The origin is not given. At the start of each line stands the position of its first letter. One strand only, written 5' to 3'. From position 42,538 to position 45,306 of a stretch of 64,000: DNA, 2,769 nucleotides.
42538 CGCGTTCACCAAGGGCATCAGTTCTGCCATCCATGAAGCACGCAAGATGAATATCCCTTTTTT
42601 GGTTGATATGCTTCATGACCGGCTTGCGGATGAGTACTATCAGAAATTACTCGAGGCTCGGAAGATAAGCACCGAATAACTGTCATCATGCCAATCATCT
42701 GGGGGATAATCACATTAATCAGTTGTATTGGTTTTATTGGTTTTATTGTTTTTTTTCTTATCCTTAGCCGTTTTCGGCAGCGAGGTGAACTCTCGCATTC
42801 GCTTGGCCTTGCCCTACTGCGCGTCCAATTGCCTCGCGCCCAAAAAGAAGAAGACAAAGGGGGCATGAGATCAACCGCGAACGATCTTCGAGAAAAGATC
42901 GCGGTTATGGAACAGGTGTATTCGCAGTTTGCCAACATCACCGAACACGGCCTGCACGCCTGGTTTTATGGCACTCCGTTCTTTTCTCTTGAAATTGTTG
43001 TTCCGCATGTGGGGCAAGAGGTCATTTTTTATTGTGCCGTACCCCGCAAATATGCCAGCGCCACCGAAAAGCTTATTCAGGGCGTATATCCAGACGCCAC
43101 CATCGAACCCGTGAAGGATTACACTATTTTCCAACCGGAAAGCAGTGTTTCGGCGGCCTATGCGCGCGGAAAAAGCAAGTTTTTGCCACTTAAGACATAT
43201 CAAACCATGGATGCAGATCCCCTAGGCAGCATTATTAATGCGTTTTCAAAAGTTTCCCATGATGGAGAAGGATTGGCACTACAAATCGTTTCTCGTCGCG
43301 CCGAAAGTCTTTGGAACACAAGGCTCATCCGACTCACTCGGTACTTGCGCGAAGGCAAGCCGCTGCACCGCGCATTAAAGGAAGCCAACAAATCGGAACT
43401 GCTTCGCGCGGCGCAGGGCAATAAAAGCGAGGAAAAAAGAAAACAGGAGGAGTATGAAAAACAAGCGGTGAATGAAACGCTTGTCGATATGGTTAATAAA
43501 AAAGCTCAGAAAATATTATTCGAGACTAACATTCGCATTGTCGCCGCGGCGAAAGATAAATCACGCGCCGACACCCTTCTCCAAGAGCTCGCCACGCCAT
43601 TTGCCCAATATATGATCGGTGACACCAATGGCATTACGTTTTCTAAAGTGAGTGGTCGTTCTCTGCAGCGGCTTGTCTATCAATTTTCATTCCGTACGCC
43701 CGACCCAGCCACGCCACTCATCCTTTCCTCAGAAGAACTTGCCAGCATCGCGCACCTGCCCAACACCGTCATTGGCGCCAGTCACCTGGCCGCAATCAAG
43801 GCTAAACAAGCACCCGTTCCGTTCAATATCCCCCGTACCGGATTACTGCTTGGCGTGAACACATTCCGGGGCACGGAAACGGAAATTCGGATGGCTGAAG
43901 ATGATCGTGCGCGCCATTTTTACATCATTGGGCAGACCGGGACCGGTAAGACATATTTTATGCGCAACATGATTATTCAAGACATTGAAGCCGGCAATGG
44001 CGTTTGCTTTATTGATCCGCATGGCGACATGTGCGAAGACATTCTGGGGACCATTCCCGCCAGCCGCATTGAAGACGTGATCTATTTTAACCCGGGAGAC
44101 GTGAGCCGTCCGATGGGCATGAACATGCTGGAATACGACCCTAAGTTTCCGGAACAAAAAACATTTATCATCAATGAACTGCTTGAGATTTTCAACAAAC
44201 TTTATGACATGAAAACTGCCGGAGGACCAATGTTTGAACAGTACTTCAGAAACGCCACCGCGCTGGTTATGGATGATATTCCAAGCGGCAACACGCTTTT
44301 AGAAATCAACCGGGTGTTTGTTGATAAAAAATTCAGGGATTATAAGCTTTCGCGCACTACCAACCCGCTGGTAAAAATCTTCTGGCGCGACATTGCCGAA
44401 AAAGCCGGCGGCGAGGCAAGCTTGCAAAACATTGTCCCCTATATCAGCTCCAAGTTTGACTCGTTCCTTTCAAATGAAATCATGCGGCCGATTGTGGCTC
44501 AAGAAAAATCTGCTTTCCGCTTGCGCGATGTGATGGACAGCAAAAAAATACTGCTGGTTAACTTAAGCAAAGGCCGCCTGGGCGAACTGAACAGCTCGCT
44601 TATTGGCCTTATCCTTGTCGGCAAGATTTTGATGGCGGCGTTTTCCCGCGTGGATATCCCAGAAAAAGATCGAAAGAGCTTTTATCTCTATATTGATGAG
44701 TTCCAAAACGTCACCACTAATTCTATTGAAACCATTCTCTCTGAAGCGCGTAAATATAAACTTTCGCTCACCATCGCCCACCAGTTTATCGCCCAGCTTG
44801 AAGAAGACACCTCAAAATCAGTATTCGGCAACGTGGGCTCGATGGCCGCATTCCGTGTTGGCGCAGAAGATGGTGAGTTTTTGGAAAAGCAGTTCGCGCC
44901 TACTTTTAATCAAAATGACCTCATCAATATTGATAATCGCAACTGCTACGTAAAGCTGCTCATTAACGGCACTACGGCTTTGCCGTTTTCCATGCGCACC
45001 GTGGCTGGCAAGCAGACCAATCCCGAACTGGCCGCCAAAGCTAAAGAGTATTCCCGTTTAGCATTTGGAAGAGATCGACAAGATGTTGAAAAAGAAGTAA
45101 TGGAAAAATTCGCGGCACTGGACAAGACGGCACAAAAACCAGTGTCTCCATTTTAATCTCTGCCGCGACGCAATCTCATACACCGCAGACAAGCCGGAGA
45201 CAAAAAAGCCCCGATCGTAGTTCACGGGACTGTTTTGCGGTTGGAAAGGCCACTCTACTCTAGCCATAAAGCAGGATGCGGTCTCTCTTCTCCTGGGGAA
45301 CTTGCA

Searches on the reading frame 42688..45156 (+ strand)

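Call 22: search_protein_families(library=pfam, proteins=[window:42688-45156:+], max_evalue=0.000001)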
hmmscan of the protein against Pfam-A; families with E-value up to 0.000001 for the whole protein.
window:42688-45156:+ (822 aa): 2 families
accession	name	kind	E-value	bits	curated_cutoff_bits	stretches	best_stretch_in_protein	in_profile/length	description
PF10412.15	TrwB_AAD_bind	-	3.7e-08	33.1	20.5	0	401-454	8-61/387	Type IV secretion-system coupling protein DNA-binding domain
PF01935.23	DUF87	-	3.5e-07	31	23.2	0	408-447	23-63/220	Helicase HerA, central domain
